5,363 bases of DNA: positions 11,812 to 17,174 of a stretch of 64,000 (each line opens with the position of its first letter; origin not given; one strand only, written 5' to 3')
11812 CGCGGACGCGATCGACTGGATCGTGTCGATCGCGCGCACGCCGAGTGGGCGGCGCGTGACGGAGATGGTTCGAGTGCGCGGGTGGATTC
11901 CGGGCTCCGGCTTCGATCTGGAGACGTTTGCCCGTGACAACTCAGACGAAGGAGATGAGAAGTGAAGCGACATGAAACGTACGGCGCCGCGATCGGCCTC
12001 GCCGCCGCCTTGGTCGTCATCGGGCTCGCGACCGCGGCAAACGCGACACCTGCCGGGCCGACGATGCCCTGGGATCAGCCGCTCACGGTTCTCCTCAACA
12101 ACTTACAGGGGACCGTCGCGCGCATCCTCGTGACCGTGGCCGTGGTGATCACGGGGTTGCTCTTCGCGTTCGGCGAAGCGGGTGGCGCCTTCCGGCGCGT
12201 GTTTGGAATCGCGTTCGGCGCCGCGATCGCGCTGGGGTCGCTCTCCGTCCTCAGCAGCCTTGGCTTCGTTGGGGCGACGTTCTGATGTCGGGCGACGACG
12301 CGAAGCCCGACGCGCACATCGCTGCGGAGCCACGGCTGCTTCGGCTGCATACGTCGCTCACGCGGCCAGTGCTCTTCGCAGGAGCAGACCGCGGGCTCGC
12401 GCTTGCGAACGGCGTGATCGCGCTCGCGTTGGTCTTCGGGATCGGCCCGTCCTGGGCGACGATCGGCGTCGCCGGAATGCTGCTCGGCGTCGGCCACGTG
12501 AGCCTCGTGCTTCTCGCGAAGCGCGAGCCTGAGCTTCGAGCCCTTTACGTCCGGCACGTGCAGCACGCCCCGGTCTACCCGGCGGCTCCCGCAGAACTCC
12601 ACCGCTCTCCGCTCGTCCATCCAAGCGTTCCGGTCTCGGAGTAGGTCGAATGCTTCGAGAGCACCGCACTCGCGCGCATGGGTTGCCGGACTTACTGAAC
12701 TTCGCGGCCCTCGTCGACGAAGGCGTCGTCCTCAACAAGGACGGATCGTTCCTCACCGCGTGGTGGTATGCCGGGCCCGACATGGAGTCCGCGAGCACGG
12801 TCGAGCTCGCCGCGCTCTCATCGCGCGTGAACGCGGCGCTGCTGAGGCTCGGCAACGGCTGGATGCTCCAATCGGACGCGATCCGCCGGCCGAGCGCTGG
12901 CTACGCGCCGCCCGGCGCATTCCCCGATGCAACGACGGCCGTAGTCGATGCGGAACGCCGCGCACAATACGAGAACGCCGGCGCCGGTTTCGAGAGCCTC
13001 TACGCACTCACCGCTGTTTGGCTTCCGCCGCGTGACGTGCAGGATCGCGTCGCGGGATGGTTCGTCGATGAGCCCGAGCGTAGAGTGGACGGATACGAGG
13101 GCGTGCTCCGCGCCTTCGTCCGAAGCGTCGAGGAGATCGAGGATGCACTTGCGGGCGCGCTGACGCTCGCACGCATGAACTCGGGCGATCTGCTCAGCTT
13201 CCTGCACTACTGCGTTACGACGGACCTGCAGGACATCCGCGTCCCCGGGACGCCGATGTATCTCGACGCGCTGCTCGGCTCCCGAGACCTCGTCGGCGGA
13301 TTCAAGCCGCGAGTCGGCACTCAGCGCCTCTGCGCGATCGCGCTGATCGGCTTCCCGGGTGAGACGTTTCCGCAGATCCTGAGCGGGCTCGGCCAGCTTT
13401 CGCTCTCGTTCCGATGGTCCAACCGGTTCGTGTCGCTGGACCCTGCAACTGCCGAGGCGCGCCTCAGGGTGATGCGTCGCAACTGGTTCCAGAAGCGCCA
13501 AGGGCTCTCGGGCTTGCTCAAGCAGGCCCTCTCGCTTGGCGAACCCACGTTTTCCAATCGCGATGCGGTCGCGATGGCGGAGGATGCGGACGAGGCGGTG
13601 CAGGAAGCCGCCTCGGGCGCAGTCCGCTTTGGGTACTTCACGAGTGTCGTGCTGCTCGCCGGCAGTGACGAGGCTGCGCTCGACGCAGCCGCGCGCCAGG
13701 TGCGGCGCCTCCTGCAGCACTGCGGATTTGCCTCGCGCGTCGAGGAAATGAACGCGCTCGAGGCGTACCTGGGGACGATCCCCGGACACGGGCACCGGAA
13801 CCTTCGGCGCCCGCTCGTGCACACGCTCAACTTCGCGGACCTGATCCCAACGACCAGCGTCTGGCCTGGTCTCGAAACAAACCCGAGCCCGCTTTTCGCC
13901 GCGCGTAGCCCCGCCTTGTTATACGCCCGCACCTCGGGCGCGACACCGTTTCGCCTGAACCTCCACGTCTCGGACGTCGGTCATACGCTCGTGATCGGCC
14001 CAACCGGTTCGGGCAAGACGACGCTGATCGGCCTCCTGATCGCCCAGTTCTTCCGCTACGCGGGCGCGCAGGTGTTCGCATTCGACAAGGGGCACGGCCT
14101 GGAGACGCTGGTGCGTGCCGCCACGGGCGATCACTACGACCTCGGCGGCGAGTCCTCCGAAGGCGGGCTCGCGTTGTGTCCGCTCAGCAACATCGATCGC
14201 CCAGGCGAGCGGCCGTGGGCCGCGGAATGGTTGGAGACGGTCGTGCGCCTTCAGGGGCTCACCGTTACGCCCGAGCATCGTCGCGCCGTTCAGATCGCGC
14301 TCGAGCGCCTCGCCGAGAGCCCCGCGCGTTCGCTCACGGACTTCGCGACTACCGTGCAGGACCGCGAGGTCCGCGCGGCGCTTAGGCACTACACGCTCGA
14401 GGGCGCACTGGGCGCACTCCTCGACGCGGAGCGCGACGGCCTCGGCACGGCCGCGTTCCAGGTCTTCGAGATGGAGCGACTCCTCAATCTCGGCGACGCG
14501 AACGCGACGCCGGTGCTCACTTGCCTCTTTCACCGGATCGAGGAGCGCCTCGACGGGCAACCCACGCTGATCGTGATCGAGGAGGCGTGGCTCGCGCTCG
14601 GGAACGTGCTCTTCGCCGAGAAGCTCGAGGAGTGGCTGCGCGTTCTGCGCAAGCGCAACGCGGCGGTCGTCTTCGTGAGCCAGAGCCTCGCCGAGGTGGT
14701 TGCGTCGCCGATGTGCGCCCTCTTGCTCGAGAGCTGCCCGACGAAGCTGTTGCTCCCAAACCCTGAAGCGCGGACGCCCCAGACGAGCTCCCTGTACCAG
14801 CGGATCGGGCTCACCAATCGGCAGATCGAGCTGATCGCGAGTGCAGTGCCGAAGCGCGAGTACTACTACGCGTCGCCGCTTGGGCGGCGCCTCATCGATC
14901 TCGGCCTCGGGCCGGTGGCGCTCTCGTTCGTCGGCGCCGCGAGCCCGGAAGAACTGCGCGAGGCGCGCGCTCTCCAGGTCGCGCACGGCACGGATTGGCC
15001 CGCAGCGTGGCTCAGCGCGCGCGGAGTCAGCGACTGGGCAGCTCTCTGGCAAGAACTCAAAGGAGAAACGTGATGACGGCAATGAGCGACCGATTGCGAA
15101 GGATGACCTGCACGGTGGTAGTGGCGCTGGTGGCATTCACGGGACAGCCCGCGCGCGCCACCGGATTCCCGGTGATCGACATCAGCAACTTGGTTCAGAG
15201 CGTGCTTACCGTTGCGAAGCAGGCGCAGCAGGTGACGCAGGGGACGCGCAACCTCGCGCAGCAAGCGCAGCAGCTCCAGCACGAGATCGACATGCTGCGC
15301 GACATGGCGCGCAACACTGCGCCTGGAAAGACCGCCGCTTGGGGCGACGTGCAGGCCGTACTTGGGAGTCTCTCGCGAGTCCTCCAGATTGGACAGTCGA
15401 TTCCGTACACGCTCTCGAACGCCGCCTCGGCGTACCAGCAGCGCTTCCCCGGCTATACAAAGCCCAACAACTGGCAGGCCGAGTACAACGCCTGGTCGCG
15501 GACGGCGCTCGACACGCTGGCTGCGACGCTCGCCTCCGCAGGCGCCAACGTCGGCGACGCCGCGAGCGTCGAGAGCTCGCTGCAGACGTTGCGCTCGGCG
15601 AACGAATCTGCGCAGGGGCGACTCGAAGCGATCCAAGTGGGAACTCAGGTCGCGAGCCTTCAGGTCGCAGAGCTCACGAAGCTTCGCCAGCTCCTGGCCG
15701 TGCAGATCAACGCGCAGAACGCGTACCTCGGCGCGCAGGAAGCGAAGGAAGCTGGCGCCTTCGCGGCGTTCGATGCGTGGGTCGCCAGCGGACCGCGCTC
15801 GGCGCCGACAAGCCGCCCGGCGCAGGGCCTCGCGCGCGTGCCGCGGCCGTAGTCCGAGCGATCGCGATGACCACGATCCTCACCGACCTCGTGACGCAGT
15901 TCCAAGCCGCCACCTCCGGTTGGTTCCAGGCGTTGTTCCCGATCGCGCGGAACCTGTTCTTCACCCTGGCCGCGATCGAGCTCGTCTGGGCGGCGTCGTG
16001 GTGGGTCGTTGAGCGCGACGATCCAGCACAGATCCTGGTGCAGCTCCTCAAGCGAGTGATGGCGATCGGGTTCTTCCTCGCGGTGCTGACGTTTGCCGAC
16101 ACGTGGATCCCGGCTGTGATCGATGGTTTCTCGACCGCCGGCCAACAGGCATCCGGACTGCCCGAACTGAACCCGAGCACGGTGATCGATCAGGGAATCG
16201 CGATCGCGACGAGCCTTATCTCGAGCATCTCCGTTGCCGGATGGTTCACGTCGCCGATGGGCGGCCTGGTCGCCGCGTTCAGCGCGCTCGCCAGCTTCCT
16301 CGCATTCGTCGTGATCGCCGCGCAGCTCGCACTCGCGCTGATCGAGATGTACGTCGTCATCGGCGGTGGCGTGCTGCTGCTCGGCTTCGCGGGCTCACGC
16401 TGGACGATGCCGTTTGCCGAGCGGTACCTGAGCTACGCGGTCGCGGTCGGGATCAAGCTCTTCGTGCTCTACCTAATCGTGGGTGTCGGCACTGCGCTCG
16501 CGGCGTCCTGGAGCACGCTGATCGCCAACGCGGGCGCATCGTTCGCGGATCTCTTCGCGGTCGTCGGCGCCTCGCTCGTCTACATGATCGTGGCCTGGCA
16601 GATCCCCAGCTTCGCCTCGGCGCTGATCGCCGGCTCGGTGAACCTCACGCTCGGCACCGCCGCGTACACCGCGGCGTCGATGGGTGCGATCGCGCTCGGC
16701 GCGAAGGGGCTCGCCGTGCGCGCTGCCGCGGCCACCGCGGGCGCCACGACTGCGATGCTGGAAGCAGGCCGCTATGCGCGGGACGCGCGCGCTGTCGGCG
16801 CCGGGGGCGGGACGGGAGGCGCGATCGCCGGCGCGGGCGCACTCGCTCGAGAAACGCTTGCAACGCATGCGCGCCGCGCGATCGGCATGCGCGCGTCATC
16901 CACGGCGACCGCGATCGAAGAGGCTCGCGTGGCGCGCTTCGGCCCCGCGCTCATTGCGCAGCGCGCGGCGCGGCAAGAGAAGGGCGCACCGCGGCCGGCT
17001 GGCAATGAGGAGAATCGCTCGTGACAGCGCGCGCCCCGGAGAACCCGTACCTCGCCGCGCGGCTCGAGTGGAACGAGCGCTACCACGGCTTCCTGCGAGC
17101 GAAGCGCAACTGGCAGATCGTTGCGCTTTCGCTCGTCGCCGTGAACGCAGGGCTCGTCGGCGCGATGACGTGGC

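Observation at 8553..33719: Conjugative backbone split into convergent halves; one inversion would restore canonical traG-RHH-trbB synteny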

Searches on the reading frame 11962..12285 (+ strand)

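Call 6: search_protein_families(library=pfam, proteins=[window:11962-12285:+])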
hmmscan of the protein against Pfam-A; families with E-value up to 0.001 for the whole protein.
window:11962-12285:+ (107 aa): 1 family
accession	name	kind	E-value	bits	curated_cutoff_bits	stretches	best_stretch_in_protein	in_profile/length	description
PF04956.18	TrbC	-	9.7e-15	55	27.9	1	11-98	13-96/98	TrbC/VIRB2 pilin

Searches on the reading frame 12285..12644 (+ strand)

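Call 6: search_protein_families(library=pfam, proteins=[window:12285-12644:+])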
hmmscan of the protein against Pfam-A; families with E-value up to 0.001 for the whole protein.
window:12285-12644:+ (119 aa): 1 family
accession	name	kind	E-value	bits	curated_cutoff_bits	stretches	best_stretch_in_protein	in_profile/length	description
PF05101.18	VirB3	-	5.4e-08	33.5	23.9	1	20-94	4-73/84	Type IV secretory pathway, VirB3-like protein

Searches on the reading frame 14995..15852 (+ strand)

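Call 6: search_protein_families(library=pfam, proteins=[window:14995-15852:+])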
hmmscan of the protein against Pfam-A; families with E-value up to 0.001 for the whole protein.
window:14995-15852:+ (285 aa): 1 family
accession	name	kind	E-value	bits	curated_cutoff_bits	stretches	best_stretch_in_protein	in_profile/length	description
PF07996.16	T4SS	-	3.3e-05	24.8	24.7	1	57-242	1-187/197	Type IV secretion system proteins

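Call 74: search_protein_families(library=ncbifam, proteins=[window:15073-15852:+], max_evalue=0.001)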
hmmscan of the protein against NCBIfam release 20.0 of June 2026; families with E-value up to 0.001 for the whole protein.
window:15073-15852:+ (259 aa): 5 families
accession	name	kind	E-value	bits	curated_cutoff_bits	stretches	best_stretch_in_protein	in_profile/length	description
TIGR02780.1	TrbJ_Ti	equivalog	1.4e-40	139.4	100.55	1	13-229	11-231/253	P-type conjugative transfer protein TrbJ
NF010416.0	PRK13842.1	subfamily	3.2e-34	118.4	360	1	12-231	13-244/267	conjugal transfer protein TrbJ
NF010448.0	PRK13874.1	subfamily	1.3e-21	76.8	225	1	6-239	4-232/246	conjugal transfer protein TrbJ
NF010452.0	PRK13879.1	equivalog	2e-16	59.9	286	2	142-234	151-240/255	P-type conjugative transfer protein TrbJ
TIGR02791.1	VirB5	equivalog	0.00075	19.4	132.25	0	17-76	9-68/220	P-type DNA transfer protein VirB5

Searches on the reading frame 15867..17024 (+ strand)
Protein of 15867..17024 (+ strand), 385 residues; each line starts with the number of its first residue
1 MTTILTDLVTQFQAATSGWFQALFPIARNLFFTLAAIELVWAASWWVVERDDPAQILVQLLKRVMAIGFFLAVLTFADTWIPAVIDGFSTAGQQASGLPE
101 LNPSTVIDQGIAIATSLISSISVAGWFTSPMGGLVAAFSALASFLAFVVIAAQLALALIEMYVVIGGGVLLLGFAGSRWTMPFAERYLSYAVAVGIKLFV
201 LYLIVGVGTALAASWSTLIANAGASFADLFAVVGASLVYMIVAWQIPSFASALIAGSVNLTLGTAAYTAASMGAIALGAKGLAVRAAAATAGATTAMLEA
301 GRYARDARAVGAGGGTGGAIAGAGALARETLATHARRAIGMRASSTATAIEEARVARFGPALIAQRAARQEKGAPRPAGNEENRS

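Call 74: search_protein_families(library=ncbifam, proteins=[window:15867-17024:+], max_evalue=0.001)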
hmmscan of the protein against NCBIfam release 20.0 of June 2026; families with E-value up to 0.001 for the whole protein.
window:15867-17024:+ (385 aa): 3 families
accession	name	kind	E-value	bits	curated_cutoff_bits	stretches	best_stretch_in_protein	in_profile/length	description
TIGR02783.1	TrbL_P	equivalog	2.2e-59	201.2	128.85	1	3-296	5-290/298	P-type conjugative transfer protein TrbL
NF010415.0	PRK13841.1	subfamily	7.7e-33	114.2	517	1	3-347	30-363/393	conjugal transfer protein TrbL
NF010449.0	PRK13875.1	subfamily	3e-25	89.2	442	1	23-356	25-373/443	conjugal transfer protein TrbL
